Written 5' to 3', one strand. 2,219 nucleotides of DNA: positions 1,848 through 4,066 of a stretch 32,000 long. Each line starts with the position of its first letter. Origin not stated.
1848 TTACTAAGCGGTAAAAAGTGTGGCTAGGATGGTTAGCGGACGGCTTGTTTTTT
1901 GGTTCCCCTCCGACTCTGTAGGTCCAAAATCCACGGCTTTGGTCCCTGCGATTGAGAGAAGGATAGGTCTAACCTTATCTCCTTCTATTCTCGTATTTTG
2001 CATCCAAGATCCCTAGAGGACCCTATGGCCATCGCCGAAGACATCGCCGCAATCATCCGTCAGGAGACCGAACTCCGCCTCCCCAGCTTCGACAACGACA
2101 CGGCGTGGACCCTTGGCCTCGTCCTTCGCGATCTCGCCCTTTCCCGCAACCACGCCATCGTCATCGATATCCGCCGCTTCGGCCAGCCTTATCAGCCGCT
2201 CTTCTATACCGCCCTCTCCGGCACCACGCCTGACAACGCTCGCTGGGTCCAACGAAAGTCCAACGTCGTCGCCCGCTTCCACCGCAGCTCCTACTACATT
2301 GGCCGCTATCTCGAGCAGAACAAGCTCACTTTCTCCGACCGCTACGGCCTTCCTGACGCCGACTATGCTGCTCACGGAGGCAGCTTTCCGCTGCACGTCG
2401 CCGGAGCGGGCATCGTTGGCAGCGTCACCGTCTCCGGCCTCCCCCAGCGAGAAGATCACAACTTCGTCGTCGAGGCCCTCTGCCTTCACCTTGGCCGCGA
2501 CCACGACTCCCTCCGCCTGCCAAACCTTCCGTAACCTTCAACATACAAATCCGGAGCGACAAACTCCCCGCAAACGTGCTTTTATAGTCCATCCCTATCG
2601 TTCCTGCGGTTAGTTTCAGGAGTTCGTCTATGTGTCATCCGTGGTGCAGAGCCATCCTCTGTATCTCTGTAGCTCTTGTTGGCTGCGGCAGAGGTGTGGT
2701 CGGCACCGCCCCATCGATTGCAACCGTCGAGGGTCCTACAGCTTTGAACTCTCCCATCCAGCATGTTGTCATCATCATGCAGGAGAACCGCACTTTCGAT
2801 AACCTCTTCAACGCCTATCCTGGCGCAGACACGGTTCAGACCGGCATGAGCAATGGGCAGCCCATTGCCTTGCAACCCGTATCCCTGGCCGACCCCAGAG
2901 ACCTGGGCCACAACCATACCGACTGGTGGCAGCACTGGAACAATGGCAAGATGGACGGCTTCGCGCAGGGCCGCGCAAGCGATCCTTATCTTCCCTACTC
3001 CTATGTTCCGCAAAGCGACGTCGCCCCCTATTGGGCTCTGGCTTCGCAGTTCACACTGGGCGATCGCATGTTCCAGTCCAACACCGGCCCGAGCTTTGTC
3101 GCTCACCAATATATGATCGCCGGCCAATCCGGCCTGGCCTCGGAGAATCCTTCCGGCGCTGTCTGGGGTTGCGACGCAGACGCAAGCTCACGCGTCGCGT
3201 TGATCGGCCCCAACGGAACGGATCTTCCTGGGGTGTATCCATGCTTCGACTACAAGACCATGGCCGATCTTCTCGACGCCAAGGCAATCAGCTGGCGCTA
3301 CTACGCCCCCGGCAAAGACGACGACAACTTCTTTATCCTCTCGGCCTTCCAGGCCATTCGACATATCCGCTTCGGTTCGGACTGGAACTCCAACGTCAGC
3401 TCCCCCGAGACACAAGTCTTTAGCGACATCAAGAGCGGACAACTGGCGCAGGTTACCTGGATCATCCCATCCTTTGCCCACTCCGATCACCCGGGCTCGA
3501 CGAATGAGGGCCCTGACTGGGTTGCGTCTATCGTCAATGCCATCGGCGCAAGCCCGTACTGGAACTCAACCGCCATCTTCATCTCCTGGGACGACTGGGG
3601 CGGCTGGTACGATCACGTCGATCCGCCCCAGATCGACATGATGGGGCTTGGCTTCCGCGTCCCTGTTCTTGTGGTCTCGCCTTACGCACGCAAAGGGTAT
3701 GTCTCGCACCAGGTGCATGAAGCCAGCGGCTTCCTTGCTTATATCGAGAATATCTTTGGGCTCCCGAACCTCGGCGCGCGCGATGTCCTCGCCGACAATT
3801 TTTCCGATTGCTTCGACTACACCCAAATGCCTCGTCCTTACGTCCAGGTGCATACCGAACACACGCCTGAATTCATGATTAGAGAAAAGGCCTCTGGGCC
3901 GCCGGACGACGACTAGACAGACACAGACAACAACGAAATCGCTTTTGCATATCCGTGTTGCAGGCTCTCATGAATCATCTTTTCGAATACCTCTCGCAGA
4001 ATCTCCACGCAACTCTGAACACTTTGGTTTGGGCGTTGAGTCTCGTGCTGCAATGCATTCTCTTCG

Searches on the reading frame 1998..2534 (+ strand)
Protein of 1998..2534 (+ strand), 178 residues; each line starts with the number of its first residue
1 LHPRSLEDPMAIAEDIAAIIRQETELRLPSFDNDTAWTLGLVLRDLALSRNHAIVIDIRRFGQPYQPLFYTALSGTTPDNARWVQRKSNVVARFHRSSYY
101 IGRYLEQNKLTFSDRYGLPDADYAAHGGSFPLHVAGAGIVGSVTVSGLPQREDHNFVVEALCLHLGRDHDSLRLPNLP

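Call 34: search_protein_families(library=pfam, proteins=[window:1998-2534:+])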
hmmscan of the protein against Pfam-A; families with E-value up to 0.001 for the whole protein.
window:1998-2534:+ (178 aa): 1 family
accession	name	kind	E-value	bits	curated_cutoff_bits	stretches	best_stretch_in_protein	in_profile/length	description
PF03928.20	HbpS-like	-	6.6e-28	97.7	25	1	31-161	1-127/128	Haem degrading protein HbpS-like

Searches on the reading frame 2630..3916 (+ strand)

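Call 34: search_protein_families(library=pfam, proteins=[window:2630-3916:+])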
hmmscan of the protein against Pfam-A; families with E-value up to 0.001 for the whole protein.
window:2630-3916:+ (428 aa): 1 family
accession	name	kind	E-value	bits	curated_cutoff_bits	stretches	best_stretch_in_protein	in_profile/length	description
PF04185.19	Phosphoesterase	-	2.4e-65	221.5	23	1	43-379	1-356/356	Phosphoesterase family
